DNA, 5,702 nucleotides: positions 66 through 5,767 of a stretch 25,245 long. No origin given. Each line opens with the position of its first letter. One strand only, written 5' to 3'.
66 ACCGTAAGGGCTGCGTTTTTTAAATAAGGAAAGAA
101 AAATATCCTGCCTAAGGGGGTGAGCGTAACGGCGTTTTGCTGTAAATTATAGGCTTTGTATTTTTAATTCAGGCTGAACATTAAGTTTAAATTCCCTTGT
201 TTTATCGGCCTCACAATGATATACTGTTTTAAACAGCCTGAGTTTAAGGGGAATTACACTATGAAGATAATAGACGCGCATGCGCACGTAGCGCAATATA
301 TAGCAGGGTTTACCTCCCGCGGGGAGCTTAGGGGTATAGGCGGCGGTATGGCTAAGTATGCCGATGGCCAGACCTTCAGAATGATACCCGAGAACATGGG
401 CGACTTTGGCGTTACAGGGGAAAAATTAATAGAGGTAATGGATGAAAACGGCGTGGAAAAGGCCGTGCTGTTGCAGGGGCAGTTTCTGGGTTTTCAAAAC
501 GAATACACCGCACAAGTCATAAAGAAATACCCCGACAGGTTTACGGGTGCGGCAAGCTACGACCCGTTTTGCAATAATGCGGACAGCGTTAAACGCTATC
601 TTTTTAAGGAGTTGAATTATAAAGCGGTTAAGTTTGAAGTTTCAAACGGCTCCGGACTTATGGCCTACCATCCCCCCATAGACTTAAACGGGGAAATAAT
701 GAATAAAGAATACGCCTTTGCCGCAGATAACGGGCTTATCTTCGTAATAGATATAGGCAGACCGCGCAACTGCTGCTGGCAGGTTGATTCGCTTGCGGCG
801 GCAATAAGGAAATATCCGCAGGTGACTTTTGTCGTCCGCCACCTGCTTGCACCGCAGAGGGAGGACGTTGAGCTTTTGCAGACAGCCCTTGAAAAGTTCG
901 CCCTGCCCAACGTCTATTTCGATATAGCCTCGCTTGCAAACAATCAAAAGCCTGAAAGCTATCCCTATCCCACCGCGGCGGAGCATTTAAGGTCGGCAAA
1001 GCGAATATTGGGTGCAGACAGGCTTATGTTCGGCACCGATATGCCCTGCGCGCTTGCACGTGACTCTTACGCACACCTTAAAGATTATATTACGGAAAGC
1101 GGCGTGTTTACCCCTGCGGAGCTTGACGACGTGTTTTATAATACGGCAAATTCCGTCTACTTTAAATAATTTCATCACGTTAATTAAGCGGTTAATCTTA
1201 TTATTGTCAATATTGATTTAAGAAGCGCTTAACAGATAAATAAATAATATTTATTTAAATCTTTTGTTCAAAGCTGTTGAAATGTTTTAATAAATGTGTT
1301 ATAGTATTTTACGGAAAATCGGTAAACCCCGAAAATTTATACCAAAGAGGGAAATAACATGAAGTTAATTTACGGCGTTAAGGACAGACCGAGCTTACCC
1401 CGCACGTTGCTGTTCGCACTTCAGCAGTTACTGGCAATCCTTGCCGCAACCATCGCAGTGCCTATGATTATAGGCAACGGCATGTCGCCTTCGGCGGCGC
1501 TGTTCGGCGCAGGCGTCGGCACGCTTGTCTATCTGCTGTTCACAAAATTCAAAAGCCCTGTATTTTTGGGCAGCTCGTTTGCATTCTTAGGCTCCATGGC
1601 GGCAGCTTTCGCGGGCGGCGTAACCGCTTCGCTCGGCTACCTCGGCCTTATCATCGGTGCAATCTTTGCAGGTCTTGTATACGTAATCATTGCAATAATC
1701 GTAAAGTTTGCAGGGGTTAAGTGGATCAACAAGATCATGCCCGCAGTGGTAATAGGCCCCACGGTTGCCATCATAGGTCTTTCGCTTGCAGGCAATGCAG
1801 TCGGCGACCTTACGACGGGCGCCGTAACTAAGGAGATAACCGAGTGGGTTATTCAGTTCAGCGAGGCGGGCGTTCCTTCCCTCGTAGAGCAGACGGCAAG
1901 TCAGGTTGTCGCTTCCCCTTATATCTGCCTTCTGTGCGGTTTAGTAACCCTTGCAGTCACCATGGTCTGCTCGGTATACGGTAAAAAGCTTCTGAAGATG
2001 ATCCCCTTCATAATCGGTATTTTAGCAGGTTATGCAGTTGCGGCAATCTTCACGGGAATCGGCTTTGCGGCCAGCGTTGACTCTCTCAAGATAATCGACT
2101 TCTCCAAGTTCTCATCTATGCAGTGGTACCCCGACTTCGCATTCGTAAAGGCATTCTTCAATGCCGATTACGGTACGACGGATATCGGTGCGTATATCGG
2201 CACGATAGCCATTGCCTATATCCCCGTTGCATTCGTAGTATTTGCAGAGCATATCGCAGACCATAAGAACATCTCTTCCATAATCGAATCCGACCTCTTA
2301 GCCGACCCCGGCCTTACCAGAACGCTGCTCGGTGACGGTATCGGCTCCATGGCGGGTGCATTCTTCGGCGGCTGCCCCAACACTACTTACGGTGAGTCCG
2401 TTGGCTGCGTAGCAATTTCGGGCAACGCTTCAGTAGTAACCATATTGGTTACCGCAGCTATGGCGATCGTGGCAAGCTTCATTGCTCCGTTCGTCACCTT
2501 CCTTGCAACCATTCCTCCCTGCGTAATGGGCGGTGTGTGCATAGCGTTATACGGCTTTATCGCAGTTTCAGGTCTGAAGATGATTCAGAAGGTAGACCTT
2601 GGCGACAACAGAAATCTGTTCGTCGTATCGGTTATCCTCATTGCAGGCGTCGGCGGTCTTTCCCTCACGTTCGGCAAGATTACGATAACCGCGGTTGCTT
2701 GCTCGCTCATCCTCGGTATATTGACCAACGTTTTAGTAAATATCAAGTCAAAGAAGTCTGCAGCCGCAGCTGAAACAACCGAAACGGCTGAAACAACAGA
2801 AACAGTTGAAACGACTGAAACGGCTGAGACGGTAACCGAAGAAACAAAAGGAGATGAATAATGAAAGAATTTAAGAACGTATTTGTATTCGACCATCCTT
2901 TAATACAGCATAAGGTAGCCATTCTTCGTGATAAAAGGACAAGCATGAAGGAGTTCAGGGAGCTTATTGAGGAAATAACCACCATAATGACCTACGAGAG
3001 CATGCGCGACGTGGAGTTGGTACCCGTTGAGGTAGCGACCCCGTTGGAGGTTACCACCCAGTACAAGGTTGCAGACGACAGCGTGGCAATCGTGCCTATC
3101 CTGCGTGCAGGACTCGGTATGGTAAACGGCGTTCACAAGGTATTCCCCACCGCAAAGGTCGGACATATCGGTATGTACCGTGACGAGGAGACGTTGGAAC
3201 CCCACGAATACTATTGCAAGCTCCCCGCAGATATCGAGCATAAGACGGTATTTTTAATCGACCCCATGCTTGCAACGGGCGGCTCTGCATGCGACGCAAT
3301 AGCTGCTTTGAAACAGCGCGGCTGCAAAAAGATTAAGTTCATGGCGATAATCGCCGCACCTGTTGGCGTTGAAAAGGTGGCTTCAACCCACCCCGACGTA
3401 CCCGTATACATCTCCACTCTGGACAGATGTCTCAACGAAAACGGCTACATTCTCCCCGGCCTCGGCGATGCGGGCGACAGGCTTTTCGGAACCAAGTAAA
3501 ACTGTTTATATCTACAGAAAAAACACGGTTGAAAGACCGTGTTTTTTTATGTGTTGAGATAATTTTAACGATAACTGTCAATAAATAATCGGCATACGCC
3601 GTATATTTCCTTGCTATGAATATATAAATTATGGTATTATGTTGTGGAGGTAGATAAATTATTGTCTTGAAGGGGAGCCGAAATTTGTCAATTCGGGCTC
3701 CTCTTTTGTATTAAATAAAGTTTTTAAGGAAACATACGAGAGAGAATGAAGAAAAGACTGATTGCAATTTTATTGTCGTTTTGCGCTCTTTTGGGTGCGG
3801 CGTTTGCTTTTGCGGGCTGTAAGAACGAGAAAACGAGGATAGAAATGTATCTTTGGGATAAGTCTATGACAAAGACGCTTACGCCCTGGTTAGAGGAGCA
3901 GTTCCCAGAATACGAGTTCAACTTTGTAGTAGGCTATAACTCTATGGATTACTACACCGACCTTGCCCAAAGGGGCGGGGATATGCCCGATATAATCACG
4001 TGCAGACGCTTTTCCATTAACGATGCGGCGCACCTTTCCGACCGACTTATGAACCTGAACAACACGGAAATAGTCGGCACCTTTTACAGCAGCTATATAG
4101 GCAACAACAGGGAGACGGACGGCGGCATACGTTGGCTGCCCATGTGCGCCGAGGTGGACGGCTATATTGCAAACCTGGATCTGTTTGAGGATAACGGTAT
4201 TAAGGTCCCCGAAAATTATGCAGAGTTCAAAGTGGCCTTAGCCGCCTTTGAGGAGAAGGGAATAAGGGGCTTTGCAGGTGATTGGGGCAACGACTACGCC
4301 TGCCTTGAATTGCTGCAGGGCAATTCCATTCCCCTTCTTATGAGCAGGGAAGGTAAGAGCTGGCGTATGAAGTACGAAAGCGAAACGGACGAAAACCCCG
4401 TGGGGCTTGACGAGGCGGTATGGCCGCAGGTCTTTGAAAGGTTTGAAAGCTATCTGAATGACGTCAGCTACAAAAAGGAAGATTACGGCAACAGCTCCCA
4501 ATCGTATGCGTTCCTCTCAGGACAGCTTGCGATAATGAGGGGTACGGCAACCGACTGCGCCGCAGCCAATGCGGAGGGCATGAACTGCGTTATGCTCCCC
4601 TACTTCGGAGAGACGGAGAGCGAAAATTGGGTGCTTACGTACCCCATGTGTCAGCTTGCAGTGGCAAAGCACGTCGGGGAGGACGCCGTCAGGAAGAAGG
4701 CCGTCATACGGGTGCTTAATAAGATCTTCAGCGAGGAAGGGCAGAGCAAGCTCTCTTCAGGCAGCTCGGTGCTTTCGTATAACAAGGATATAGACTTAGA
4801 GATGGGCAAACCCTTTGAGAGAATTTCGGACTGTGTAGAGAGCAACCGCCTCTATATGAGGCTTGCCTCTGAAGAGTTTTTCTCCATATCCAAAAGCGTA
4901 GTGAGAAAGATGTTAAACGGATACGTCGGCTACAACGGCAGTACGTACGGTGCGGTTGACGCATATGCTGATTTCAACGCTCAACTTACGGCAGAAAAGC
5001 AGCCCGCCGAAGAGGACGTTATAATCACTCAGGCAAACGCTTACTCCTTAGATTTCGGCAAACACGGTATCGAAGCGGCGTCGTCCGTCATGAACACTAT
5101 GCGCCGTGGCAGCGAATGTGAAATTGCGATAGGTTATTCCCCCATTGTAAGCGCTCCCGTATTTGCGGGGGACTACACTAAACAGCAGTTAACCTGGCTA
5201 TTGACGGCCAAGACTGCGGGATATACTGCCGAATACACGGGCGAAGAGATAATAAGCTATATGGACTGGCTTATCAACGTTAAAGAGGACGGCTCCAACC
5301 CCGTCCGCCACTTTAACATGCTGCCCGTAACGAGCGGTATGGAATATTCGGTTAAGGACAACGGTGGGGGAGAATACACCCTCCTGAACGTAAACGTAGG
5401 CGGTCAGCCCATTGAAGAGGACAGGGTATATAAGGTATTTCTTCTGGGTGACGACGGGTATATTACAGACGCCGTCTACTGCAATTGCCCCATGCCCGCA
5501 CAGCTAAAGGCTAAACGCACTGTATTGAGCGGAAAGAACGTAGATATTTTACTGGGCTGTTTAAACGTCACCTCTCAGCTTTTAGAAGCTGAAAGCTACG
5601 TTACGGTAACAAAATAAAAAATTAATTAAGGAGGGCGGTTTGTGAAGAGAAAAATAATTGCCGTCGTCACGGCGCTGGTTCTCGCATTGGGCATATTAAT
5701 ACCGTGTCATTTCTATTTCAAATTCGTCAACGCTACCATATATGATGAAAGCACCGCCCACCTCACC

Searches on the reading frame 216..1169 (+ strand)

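Call 5: search_protein_families(library=pfam, proteins=[window:216-1169:+], max_evalue=0.001)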
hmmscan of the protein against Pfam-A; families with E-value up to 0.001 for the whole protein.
window:216-1169:+ (317 aa): 1 family
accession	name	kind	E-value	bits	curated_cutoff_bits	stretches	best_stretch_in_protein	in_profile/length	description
PF04909.20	Amidohydro_2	-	7.6e-23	82.1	26.4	1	19-316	1-288/289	Amidohydrolase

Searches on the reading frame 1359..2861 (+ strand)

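Call 5: search_protein_families(library=pfam, proteins=[window:1359-2861:+], max_evalue=0.001)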
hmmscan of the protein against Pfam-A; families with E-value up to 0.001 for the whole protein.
window:1359-2861:+ (500 aa): 1 family
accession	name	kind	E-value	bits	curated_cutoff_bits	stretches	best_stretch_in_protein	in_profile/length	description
PF00860.26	Xan_ur_permease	-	2.8e-65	221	27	2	189-433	159-383/389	Permease family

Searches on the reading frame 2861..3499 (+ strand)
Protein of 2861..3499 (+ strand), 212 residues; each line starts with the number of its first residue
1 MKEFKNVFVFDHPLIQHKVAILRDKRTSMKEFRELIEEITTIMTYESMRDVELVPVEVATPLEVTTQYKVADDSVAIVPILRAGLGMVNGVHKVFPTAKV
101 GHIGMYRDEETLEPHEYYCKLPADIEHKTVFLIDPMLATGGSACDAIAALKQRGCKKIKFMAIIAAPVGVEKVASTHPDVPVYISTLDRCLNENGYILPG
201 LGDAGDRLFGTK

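Call 5: search_protein_families(library=pfam, proteins=[window:2861-3499:+], max_evalue=0.001)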
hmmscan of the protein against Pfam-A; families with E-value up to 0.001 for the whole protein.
window:2861-3499:+ (212 aa): 2 families
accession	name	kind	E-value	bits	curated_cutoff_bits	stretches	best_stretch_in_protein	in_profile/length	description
PF14681.12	UPRTase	-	3e-78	262.5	27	1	9-211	1-206/206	Uracil phosphoribosyltransferase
PF00156.33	Pribosyltran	-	1.6e-11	44.2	26.3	1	74-173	30-133/158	Phosphoribosyl transferase domain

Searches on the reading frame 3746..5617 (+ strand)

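Call 5: search_protein_families(library=pfam, proteins=[window:3746-5617:+], max_evalue=0.001)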
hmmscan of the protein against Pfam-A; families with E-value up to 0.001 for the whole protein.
window:3746-5617:+ (623 aa): 1 family
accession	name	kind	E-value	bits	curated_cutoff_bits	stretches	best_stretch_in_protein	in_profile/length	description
PF02872.23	5_nucleotid_C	-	0.00011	22.8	23.6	1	449-565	29-141/158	5'-nucleotidase, C-terminal domain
